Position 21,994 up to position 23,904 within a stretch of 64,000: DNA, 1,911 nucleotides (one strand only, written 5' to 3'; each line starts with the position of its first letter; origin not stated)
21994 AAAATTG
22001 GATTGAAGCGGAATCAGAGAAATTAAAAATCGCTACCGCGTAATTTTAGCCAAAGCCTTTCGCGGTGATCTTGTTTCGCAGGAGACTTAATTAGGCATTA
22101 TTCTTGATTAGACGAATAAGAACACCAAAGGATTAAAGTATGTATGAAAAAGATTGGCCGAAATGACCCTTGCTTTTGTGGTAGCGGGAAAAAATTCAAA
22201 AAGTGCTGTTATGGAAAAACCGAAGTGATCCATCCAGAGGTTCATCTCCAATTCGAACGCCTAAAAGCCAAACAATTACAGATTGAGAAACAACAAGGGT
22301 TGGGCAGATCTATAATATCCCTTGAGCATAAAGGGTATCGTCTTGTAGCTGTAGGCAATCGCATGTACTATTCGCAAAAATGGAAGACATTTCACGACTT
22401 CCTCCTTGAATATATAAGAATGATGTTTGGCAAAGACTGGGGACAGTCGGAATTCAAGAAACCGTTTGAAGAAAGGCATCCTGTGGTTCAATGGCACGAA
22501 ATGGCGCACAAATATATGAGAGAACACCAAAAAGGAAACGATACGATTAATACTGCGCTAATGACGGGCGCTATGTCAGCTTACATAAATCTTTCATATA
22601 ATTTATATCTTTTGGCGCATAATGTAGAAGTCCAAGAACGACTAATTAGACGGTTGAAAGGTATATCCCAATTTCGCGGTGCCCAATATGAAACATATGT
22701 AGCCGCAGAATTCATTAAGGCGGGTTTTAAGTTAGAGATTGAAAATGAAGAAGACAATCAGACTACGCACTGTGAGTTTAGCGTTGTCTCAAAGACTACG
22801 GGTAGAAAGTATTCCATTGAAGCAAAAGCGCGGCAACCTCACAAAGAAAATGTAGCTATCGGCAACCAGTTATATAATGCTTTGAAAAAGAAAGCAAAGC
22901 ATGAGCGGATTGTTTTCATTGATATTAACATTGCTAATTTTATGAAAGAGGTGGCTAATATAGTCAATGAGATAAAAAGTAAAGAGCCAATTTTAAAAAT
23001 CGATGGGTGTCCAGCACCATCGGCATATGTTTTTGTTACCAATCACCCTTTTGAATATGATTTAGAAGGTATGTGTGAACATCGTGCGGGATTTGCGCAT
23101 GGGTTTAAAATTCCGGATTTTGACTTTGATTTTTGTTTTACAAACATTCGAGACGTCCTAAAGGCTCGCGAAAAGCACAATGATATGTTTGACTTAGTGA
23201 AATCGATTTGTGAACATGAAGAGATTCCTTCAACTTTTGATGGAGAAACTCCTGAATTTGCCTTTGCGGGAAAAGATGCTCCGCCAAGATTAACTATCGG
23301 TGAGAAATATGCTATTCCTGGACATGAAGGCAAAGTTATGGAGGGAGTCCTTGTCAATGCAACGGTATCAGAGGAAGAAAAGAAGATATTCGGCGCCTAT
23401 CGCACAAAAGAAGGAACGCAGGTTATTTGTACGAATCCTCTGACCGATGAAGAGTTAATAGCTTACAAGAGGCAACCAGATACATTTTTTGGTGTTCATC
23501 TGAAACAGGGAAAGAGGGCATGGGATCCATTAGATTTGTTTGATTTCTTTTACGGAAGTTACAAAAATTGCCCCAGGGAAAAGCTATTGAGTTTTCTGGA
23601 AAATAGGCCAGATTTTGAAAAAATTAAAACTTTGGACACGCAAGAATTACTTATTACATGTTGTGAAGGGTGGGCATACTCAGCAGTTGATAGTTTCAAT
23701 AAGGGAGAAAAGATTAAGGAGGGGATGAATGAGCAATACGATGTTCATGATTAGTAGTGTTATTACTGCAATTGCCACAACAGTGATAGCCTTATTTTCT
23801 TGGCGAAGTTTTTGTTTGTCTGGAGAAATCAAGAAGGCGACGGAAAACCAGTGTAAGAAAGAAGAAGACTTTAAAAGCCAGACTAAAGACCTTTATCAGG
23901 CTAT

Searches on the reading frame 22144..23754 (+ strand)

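Call 9: search_protein_families(library=pfam, proteins=[window:22144-23754:+], max_evalue=0.01)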
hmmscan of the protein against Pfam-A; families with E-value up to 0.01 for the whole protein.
window:22144-23754:+ (536 aa): 2 families
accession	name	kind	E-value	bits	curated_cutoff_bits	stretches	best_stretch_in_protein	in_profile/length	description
PF02810.21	SEC-C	-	2.4e-08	34.1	20.4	1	6-23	1-18/19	SEC-C motif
PF01577.22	Peptidase_S30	-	0.0045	17.1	20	1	163-276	7-122/245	Potyvirus P1 protease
